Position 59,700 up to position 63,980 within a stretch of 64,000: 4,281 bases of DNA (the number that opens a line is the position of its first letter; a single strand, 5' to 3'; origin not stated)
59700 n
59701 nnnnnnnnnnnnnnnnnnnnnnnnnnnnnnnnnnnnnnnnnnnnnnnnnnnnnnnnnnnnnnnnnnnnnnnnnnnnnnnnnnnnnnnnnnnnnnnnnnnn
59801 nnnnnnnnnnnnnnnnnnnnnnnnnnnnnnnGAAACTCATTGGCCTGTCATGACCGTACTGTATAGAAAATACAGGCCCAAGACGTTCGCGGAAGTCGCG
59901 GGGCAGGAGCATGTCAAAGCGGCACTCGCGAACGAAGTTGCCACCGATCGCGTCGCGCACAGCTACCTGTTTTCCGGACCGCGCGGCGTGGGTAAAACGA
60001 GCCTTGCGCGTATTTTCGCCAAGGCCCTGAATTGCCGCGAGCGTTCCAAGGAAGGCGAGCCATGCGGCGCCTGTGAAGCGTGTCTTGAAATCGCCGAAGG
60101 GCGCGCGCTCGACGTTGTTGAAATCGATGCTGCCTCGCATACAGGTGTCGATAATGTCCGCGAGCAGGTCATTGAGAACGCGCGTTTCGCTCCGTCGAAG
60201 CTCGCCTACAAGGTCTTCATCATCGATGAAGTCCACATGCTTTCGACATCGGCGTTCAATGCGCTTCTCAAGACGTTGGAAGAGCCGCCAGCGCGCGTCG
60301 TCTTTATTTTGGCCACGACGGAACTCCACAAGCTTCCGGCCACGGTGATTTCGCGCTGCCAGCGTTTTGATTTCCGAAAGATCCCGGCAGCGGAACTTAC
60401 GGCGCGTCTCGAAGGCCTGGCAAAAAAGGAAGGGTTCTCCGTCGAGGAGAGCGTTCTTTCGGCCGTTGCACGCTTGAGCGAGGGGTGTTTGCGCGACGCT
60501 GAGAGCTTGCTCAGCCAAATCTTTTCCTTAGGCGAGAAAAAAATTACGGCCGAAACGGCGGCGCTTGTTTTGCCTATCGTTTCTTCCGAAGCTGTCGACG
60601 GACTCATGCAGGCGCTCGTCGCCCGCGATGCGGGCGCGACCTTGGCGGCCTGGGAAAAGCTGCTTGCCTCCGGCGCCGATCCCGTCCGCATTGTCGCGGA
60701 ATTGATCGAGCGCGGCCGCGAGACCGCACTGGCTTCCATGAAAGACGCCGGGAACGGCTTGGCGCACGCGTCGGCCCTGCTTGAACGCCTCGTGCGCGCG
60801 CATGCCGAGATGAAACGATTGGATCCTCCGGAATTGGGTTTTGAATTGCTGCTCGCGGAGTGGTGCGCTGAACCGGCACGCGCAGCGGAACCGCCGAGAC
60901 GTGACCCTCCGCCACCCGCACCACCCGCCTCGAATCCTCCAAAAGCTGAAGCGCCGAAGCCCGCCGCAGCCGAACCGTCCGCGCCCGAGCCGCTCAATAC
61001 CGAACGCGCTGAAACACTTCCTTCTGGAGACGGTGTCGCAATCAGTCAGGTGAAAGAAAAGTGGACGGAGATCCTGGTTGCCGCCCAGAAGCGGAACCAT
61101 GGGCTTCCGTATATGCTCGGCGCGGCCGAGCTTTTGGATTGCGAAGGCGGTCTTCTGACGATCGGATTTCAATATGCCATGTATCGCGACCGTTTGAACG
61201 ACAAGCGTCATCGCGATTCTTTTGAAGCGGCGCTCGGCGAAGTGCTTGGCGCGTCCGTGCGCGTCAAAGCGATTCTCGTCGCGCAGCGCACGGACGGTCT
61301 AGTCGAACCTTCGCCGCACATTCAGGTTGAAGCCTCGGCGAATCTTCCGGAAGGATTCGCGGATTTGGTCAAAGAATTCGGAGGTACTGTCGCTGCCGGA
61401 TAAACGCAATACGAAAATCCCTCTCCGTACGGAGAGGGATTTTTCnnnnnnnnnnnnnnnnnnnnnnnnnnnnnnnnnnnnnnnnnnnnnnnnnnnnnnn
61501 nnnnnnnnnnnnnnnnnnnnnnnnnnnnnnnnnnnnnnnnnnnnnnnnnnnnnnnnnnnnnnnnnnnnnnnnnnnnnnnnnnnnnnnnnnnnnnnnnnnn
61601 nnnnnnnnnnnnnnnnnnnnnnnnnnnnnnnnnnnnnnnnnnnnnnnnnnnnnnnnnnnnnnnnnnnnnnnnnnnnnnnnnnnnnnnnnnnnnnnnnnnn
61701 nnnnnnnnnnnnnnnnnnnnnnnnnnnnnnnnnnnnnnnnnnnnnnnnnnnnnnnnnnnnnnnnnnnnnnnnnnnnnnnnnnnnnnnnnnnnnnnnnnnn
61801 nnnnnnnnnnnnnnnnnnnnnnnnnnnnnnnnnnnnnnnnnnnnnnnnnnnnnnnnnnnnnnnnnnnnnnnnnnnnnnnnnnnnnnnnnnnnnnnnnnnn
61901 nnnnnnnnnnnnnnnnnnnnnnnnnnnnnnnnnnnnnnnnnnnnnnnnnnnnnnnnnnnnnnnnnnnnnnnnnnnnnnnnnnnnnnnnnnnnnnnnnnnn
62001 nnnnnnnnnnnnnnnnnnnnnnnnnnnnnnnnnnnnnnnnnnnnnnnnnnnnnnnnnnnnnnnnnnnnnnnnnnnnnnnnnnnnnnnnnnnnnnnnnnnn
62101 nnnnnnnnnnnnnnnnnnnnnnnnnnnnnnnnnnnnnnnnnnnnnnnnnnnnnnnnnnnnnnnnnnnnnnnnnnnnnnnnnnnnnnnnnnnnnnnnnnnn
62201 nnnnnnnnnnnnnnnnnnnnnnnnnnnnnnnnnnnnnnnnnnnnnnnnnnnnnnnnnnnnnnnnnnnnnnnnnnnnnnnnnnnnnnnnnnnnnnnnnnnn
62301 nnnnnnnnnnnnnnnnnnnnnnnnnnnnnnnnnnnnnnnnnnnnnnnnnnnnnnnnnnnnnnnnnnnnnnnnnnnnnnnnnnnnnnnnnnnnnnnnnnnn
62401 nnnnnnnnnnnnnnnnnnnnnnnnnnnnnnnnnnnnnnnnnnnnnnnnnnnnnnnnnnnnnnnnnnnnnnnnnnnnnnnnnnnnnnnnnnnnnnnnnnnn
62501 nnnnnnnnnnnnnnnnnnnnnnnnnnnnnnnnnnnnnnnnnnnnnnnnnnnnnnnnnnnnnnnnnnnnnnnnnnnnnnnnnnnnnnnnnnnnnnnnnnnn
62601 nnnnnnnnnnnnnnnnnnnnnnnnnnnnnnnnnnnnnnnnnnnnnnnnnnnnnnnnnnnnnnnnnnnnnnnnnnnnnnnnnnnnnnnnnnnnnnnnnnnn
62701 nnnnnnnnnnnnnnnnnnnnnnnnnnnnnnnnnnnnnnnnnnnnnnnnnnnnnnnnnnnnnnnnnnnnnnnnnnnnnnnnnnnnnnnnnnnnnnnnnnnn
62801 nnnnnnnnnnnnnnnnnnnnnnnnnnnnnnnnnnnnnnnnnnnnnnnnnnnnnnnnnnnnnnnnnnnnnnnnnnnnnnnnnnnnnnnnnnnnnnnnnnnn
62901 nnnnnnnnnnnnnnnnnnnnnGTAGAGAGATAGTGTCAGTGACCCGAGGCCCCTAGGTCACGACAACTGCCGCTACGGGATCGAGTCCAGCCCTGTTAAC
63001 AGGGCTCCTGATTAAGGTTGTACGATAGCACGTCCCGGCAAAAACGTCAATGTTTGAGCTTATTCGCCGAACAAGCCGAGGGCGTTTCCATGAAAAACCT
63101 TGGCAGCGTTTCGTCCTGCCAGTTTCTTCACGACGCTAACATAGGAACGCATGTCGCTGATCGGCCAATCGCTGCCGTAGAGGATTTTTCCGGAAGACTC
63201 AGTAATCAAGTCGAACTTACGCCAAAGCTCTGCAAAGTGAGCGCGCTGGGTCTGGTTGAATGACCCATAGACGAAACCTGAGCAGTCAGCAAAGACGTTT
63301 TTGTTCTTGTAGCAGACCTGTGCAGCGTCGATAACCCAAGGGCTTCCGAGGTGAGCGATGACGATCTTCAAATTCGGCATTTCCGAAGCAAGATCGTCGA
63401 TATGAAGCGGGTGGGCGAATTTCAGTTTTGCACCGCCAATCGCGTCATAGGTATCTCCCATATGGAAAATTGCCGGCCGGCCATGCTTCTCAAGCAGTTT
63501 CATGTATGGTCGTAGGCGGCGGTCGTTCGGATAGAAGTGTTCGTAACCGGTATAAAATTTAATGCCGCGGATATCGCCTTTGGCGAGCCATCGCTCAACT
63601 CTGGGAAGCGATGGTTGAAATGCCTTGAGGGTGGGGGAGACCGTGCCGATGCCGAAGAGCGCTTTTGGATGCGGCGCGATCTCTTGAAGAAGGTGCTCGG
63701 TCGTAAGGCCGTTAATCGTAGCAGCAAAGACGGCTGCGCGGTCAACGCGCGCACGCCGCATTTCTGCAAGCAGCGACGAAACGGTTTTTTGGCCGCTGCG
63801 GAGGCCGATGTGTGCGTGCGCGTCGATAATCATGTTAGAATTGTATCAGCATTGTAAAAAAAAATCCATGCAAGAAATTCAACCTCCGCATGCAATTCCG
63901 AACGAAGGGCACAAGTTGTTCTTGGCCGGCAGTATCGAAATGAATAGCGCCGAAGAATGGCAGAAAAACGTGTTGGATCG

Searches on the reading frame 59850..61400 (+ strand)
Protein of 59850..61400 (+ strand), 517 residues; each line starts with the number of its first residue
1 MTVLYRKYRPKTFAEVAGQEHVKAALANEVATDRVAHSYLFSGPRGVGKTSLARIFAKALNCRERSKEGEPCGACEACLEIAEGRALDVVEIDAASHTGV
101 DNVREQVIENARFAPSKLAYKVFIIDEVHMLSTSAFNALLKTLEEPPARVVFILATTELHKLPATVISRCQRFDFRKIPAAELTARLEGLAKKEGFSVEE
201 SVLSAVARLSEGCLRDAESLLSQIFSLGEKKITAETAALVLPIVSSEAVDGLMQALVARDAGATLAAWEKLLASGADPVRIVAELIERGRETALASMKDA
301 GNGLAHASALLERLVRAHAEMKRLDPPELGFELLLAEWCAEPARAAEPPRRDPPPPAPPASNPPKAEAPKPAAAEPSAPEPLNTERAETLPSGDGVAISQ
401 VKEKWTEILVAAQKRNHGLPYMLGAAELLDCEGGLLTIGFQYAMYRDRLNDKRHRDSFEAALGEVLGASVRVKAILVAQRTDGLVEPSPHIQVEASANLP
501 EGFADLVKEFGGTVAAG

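Call 51: search_protein_families(library=pfam, proteins=[window:59850-61400:+], max_evalue=0.0001)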
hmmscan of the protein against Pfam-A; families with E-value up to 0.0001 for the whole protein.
window:59850-61400:+ (517 aa): 9 families
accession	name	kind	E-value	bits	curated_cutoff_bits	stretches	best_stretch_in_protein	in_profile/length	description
PF13177.12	DNA_pol3_delta2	-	7.7e-43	146.7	27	1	18-178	1-160/161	DNA polymerase III, delta subunit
PF00004.35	AAA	-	1e-14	55.5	21.2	1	40-173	2-126/131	ATPase family associated with various cellular activities (AAA)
PF05496.18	RuvB_N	-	5.8e-08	33.1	27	1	9-67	2-64/159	Holliday junction DNA helicase RuvB P-loop domain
PF13401.12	AAA_22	-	1.8e-06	28.7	27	1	38-159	7-126/130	AAA domain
PF07728.20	AAA_5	-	6.6e-06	26.6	22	1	40-145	3-92/139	AAA domain (dynein-related subfamily)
PF22608.2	DNAX_ATPase_lid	-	8.1e-06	26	27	1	184-228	3-47/49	DNA polymerase III clamp loader subunit, ATPase lid domain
PF13604.12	AAA_30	-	2.8e-05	24.4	27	1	39-153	21-122/191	AAA domain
PF06068.19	TIP49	-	7e-05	22.6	23.8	0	101-157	259-311/347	TIP49 P-loop domain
PF12169.13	DNA_pol3_gamma3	-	7.6e-05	23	24.4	0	233-308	2-78/143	DNA polymerase III subunits gamma and tau domain III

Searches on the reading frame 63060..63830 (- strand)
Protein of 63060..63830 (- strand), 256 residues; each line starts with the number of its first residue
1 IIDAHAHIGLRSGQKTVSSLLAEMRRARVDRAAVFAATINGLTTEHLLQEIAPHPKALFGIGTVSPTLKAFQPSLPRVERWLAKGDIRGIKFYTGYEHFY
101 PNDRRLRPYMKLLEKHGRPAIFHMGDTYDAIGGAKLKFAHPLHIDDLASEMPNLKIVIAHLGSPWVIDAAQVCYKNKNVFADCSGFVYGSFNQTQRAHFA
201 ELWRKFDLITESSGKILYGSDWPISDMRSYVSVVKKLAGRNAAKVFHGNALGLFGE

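Call 78: search_protein_families(library=pfam, proteins=[window:63060-63830:-], max_evalue=0.0001)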
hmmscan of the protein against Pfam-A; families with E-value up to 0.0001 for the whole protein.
window:63060-63830:- (256 aa): 1 family
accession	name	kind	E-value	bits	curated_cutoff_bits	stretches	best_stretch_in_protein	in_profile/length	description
PF04909.20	Amidohydro_2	-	6.9e-32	111.8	26.4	1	14-255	37-288/289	Amidohydrolase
